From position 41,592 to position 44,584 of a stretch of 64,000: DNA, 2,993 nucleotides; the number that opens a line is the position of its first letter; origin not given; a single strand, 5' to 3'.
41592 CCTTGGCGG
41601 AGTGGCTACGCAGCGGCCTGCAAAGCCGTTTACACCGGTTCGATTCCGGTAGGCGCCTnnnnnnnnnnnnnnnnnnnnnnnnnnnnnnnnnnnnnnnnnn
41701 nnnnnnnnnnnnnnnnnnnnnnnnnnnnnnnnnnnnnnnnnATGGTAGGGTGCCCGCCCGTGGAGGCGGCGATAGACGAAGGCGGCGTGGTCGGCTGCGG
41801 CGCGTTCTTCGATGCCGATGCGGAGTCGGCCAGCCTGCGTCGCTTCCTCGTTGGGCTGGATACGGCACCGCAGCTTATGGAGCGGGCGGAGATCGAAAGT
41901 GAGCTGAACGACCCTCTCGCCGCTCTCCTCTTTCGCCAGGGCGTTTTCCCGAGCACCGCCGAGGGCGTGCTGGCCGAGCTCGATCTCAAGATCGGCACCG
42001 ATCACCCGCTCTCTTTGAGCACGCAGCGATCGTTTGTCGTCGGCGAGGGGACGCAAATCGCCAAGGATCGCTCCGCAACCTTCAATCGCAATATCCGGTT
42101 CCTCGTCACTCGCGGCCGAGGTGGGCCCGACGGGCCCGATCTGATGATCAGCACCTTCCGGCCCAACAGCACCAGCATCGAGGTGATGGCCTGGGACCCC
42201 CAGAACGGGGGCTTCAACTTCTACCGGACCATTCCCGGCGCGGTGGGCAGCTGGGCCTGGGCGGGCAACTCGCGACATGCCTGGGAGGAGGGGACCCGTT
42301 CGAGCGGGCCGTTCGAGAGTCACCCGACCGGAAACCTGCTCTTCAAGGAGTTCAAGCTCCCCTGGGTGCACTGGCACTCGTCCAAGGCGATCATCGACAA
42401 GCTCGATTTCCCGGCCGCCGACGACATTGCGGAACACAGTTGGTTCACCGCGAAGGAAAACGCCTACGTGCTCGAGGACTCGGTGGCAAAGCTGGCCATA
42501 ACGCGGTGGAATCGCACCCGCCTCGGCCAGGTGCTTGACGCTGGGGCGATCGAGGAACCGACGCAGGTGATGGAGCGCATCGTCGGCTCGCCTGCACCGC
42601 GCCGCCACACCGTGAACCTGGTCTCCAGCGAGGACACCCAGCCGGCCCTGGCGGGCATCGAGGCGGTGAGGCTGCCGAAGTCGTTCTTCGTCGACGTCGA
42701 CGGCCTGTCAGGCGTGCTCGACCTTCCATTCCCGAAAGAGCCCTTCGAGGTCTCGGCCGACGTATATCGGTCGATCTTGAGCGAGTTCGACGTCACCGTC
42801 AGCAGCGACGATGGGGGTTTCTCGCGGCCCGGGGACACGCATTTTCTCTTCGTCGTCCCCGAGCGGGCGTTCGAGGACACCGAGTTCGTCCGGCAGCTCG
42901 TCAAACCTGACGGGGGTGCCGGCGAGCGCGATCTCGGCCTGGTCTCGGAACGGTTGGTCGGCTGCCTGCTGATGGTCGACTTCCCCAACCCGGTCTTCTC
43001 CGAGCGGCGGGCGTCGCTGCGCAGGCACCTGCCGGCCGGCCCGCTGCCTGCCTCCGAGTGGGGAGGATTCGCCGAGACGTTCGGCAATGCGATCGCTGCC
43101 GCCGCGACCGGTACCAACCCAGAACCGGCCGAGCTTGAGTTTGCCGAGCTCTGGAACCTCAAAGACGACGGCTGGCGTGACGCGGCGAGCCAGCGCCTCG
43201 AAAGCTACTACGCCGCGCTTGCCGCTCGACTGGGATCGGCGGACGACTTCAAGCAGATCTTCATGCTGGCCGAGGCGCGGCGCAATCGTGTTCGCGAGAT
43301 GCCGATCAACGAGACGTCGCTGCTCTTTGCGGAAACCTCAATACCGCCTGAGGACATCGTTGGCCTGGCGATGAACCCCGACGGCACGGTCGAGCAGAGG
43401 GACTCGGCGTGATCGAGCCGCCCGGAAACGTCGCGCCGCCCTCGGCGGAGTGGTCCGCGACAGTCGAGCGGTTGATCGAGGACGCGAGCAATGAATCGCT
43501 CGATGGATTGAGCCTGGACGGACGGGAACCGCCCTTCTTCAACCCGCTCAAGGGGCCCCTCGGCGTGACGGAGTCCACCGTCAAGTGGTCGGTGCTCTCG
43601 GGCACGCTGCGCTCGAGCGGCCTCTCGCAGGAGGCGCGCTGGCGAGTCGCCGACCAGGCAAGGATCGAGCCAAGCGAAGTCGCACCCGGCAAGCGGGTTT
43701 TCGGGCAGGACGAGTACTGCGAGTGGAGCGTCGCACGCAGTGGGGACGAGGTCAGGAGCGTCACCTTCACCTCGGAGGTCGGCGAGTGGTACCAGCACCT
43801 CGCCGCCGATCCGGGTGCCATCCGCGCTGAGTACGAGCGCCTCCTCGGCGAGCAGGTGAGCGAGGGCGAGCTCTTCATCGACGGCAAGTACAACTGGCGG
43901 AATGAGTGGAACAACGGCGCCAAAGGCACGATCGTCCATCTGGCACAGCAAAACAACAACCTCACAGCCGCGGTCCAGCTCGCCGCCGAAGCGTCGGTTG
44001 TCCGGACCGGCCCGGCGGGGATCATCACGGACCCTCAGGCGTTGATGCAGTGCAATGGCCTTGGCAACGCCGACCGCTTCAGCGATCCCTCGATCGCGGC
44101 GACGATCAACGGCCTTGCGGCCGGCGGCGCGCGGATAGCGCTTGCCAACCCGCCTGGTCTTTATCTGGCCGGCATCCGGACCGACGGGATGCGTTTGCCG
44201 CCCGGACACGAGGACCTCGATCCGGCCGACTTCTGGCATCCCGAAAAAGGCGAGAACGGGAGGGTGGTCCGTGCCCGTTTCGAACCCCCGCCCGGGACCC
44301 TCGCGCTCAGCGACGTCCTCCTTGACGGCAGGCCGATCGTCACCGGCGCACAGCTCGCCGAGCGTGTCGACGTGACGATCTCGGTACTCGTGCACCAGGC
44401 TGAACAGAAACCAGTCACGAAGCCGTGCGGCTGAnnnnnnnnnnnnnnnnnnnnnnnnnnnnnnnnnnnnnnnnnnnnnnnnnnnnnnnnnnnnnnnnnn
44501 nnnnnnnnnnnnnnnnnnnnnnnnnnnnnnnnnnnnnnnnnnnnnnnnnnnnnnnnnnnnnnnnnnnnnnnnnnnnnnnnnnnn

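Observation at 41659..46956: tRNA-bounded operon: three unrecognisable proteins translationally coupled to a DyP-type peroxidase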

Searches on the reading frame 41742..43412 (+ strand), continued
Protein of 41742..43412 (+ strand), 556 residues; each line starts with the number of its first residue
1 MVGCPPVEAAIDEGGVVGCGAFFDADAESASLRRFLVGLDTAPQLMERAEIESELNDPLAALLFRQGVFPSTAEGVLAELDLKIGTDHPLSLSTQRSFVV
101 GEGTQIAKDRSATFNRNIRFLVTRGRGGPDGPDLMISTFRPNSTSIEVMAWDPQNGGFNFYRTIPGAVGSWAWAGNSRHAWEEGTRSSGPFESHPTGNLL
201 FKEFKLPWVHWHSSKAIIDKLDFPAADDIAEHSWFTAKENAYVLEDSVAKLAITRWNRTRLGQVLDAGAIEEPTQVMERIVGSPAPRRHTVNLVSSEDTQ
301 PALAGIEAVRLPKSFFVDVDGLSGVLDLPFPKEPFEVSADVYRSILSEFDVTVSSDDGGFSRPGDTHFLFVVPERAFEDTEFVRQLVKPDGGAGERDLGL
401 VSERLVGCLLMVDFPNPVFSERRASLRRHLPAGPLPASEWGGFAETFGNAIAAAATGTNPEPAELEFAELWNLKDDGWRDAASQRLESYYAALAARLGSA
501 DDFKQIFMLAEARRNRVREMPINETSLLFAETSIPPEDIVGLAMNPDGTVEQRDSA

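Call 108: get_annotated_region(hit=H5, flank=8000)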
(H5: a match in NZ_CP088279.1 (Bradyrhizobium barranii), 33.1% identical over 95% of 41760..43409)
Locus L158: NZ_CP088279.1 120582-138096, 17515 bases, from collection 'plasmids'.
description: Bradyrhizobium barranii subsp. barranii strain 323S2 plasmid pBb323S2c, complete sequence
organism: Bradyrhizobium barranii (NCBI taxid 2823807)
taxonomy: Bacteria; Pseudomonadota; Alphaproteobacteria; Hyphomicrobiales; Nitrobacteraceae; Bradyrhizobium; Bradyrhizobium barranii
host: -; source: Glycine max cv. AC Glengarry,cell culture; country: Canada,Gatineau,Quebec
typing (MOB-suite, as given by PLSDB): conjugative; replicon rep_cluster_507; relaxase MOBQ; mating-pair formation MPF_T
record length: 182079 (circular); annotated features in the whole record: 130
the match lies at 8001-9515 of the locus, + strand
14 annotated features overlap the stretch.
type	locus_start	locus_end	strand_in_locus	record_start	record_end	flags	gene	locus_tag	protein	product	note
CDS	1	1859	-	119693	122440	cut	-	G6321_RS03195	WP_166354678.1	ferritin-like domain-containing protein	-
CDS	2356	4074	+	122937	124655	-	-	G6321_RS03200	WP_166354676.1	hypothetical protein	-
CDS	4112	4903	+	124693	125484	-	-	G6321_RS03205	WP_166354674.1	hypothetical protein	-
CDS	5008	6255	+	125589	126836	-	-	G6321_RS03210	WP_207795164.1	radical SAM protein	-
CDS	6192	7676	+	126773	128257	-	-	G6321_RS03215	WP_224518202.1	tryptophan 7-halogenase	-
CDS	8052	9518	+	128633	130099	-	-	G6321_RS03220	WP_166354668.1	hypothetical protein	-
CDS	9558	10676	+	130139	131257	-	-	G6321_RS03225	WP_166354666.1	hypothetical protein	-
CDS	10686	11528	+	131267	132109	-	-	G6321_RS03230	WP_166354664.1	MBL fold metallo-hydrolase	-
CDS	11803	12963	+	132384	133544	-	-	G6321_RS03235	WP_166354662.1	hypothetical protein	-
CDS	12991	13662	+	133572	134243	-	-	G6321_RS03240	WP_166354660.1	hypothetical protein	-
CDS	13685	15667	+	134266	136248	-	-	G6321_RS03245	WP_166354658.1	LodA/GoxA family CTQ-dependent oxidase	-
CDS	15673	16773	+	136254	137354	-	-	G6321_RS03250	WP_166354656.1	FAD-dependent monooxygenase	-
CDS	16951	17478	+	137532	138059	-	-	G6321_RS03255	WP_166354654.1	hypothetical protein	-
CDS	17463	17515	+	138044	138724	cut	-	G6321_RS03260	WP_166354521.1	hypothetical protein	-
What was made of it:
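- A LodA/GoxA CTQ oxidase and its flavoprotein lie next to P1-P2 on a Bradyrhizobium plasmid (call 108). A radical SAM protein and a flavin halogenase are adjacent in L158 (call 108).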

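Call 110: search_solved_structures(query=L157:6445-7479:+, max_evalue=1)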
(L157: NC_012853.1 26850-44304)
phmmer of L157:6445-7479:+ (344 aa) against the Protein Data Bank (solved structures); distinct sequences matched with E-value up to 1: 0.

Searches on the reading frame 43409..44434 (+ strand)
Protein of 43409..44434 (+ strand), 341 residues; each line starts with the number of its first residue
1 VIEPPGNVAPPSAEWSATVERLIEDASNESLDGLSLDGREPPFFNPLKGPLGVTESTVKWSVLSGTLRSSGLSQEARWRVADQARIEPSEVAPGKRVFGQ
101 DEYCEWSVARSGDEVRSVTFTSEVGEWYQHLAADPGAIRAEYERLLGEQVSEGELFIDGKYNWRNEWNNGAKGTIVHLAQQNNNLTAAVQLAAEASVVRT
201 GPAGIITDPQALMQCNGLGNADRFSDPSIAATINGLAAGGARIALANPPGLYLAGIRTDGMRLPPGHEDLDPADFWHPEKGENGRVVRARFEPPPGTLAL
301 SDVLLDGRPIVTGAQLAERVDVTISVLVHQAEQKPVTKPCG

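Call 4: search_protein_families(library=pfam, proteins=[window:43409-44434:+], max_evalue=1)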
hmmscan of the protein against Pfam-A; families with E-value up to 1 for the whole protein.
window:43409-44434:+ (341 aa): 0 families

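Call 5: search_protein_families(library=ncbifam, proteins=[window:43409-44434:+], max_evalue=1)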
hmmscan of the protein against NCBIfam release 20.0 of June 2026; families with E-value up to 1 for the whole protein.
window:43409-44434:+ (341 aa): 0 families

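Call 8: search_solved_structures(query=window:43409-44434:+, max_evalue=10)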
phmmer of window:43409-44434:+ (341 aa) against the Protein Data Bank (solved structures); distinct sequences matched with E-value up to 10: 2.
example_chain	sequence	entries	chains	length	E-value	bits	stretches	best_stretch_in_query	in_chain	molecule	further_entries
2qc3_A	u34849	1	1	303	0.34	13.3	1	186-254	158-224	Malonyl CoA-acyl carrier protein transacylase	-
2qj3_A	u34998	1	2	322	0.37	13.2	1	186-254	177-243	Malonyl CoA-acyl carrier protein transacylase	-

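Call 11: find_homologous_proteins(query=window:43409-44434:+)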
Query window:43409-44434:+ (341 aa): 62 proteins with E <= 0.001 among 8000 candidates.
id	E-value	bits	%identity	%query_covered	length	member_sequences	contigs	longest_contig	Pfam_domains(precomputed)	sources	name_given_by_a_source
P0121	1.5e-227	773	100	100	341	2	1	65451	PF26676.1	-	-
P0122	1.9e-130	453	61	100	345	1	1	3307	PF26676.1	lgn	-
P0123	1.4e-128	447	62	100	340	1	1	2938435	PF26676.1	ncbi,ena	-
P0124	1.2e-127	444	60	99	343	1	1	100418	PF26676.1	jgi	jgi:hypothetical protein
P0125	1.6e-127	444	60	99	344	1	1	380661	PF26676.1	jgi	jgi:hypothetical protein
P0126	7.3e-126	438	61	100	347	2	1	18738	PF26676.1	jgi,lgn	-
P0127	4.2e-125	436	60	100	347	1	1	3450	PF26676.1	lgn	-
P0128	6.6e-124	432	61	100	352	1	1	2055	PF26676.1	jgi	jgi:hypothetical protein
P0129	1.0e-118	415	58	100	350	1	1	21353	PF26676.1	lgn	-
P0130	1.8e-117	411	59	100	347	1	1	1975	PF26676.1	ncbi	-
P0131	3.2e-114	400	57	100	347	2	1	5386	PF26676.1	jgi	jgi:hypothetical protein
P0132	1.0e-112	395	56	100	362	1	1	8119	PF26676.1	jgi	jgi:hypothetical protein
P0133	3.2e-112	393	57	100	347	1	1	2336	PF26676.1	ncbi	-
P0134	7.5e-112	392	61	91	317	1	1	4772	PF26676.1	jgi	jgi:hypothetical protein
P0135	8.8e-104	366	55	96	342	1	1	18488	PF26676.1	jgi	jgi:hypothetical protein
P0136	2.7e-103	364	57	91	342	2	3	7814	PF26676.1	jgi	-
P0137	3.6e-103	364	57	91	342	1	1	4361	PF26676.1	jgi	jgi:hypothetical protein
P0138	1.7e-102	361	53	100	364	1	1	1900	PF26676.1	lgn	-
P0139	2.7e-100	354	52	100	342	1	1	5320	PF26676.1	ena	-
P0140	2.3e-99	351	54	100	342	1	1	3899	PF26676.1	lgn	-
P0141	2.3e-96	341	51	100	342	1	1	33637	PF26676.1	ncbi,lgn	-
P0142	7.7e-94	333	53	100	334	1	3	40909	PF26676.1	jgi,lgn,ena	jgi:hypothetical protein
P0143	5.0e-93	330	51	100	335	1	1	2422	PF26676.1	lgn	-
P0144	8.6e-87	310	50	100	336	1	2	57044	PF26676.1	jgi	jgi:hypothetical protein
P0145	2.0e-86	309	49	100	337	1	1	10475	PF26676.1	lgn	-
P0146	4.6e-63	232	44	96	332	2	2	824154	PF26676.1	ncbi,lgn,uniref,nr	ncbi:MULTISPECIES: hypothetical protein [unclassified Modestobacter]|uniref:hypothetical protein n=1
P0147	1.7e-60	223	43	99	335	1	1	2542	PF26676.1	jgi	jgi:hypothetical protein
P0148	1.1e-59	221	45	87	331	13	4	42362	PF26676.1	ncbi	-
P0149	1.2e-59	220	43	99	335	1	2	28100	PF26676.1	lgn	-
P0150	2.1e-59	220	41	99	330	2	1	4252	PF26676.1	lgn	-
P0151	4.3e-58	215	40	99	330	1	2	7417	PF26676.1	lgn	-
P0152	5.7e-58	215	44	87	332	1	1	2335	PF26676.1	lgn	-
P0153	9.8e-58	214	42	99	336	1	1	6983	PF26676.1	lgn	-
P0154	3.8e-57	212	42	87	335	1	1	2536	PF26676.1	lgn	-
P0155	5.2e-57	212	45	87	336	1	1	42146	PF26676.1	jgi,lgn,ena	-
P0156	9.2e-57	211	41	99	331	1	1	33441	PF26676.1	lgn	-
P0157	3.1e-55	206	40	100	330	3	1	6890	PF26676.1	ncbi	ncbi:MAG: hypothetical protein ACR2IN_05000 [Thermoleophilaceae bacterium]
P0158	4.1e-55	206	41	99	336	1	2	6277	PF26676.1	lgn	-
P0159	1.8e-54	203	40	99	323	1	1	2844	PF26676.1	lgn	-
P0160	7.5e-54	201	40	99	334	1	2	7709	PF26676.1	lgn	-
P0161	7.9e-54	201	39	99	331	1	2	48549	PF26676.1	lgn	-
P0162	7.8e-53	198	40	99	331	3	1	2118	PF26676.1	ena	-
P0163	8.2e-53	198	39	87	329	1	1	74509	PF26676.1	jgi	jgi:hypothetical protein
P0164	1.5e-52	197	40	89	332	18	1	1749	PF26676.1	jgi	jgi:hypothetical protein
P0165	1.9e-52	197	41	89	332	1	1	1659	PF26676.1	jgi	jgi:hypothetical protein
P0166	1.9e-52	197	39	99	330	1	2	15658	PF26676.1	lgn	-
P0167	5.6e-52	195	38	99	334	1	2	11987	PF26676.1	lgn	-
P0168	1.4e-51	194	42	83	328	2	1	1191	PF26676.1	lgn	-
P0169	2.9e-51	193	42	83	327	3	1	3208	PF26676.1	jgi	jgi:hypothetical protein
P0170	5.9e-51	192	39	90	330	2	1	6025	PF26676.1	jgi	jgi:hypothetical protein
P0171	1.4e-49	187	38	99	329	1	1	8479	PF26676.1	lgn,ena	-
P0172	1.8e-49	187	37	99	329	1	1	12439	PF26676.1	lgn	-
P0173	1.8e-49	187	39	96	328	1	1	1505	PF26676.1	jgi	jgi:hypothetical protein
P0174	6.2e-49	185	38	99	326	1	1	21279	PF26676.1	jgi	jgi:hypothetical protein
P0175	1.3e-48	184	39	88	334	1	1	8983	PF26676.1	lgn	-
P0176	6.9e-48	182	36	99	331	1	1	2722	PF26676.1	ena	-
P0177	2.1e-47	180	36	99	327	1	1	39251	PF26676.1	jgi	jgi:hypothetical protein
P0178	5.2e-42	162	36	98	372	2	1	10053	PF26676.1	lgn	-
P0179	2.9e-22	98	31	95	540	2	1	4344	PF26676.1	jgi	jgi:hypothetical protein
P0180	4.3e-17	80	27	87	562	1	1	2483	PF26676.1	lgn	-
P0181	6.4e-16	77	31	66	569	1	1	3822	PF26676.1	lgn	-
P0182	1.1e-15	76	31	71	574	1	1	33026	PF26676.1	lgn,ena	-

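Call 41: predict_structure(alignment_id=A2)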
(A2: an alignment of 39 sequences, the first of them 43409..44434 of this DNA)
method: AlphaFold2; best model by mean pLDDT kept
length: 341 residues; sequences in the alignment: 39
mean_pLDDT: 92.7   pTM: 0.90
mean pLDDT of the five models: 92.7, 92.6, 92.4, 91.9, 91.5
residues with pLDDT >= 90: 274; 70-90: 62; 50-70: 5; < 50: 0
segments of 3 or more residues with pLDDT < 50: none
pLDDT, mean of each block of 10 residues (from residue 1): 90 95 96 94 93 94 88 92 89 90 92 95 94 95 94 95 89 80 90 95 92 80 89 95 96 97 97 97 94 96 97 96 97 93 73
secondary structure, 60 per line:
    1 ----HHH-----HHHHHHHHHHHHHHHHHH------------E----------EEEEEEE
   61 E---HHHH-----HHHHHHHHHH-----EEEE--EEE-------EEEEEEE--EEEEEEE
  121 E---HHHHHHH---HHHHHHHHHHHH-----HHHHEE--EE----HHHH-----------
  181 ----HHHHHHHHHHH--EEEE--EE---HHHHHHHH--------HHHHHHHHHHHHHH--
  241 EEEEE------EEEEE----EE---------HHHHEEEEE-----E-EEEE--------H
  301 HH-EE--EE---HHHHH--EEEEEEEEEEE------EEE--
elements in order: H13-30 E54-61 H65-68 H74-83 E89-92 E95-97 E105-111 E114-121 H125-131 H135-146 H152-155 H166-169 H185-195 E198-201 H209-216 H225-238 E241-245 E252-256 H272-275 E276-280 E288-291 H313-317 E320-330 E337-339

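Call 44: fold_search(model_id=the predicted structure, library=pdb)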
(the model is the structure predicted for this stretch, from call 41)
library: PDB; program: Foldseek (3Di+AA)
matches with E <= 10: 35; with E <= 0.001: 0
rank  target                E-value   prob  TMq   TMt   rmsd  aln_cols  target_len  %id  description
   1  2ft1_G                1.6e+00  0.01  0.08  0.10  24.2       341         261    9  Bacteriophage HK97 Head II (released 2006-02-07)
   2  2nun                  2.0e+00  0.01  0.12  0.13  16.8       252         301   13  The structure of the type III effector AvrB complexed with ADP (released 2007-05-22)
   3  4fmt_B                2.4e+00  0.02  0.08  0.12  15.0       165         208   13  Crystal structure of a ChpT protein (CC_3470) from Caulobacter crescentus CB15 at 2.30 A resolution (released 2012-07-25)
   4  8wpg_A                2.6e+00  0.02  0.10  0.06  12.1       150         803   10  Human calcium-sensing receptor bound with cinacalcet in detergent (released 2023-11-22)
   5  1q15_A                2.6e+00  0.01  0.08  0.07  11.4       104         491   12  Carbapenam Synthetase (released 2003-11-04)
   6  8edu_G                2.6e+00  0.01  0.11  0.12  25.7       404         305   12  Mycobacteriophage Muddy capsid (released 2023-02-01)
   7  4fmt_A                2.7e+00  0.02  0.08  0.12  14.9       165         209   13  Crystal structure of a ChpT protein (CC_3470) from Caulobacter crescentus CB15 at 2.30 A resolution (released 2012-07-25)
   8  4fpp_A                3.1e+00  0.01  0.08  0.12  16.0       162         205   12  Bacterial phosphotransferase (released 2012-09-12)
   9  1ohg_A                4.2e+00  0.00  0.08  0.09  29.1       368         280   10  STRUCTURE OF THE DSDNA BACTERIOPHAGE HK97 MATURE EMPTY CAPSID (released 2003-12-11)
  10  8onb_B                4.7e+00  0.03  0.07  0.15   6.6        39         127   13  Structure of the C-terminal beta helix domain of the Bdellovibrio bacteriovorus Bd3182 fibre (released 2023-10-25)
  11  8onc_A                4.7e+00  0.02  0.08  0.15   6.8        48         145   10  Structure of the C-terminal beta helix domain of the Bdellovibrio bacteriovorus Bd3182 fibre (released 2023-10-25)
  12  8onb_A                5.0e+00  0.02  0.07  0.17   6.9        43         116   19  Structure of the C-terminal beta helix domain of the Bdellovibrio bacteriovorus Bd3182 fibre (released 2023-10-25)
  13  4b0t_A                5.3e+00  0.01  0.07  0.05  17.2       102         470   12  Structure of the Pup Ligase PafA of the Prokaryotic Ubiquitin-like Modification Pathway in Complex with ADP (released 2012-09-12)
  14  6hiu_A                5.3e+00  0.00  0.06  0.11  21.0       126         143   11  Cytochrome P460 from Methylococcus capsulatus (Bath) (released 2019-03-20)
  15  5xus_A                5.6e+00  0.01  0.08  0.03  13.9        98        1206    8  Crystal structure of Lachnospiraceae bacterium ND2006 Cpf1 in complex with crRNA and target DNA (TTTA PAM) (released 2017-08-09)
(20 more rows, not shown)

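Call 46: search_solved_structures(query=A2, max_evalue=10)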
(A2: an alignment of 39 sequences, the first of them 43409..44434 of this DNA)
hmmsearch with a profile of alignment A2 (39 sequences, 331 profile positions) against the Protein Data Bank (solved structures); distinct sequences matched with E-value up to 10: 1.
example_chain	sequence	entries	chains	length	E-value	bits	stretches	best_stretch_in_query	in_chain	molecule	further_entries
5cxo_A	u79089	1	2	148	0.48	13.2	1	113-190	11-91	Epoxide hydrolase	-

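Call 47: search_protein_families(library=padloc, proteins=[window:43409-44434:+], max_evalue=1)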
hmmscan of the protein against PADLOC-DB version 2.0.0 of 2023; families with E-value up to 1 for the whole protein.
window:43409-44434:+ (341 aa): 0 families

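Call 60: search_protein_families(library=pfam, proteins=[P0179, P0180, P0181, P0182, P0178], max_evalue=0.001)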
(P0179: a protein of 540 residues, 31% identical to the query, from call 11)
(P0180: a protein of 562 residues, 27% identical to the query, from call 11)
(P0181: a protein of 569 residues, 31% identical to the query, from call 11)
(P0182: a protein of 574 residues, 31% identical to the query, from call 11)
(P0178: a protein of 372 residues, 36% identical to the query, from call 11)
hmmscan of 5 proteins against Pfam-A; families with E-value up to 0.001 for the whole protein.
P0179 (540 aa): 0 families

P0180 (562 aa): 0 families

P0181 (569 aa): 0 families

P0182 (574 aa): 0 families

P0178 (372 aa): 0 families
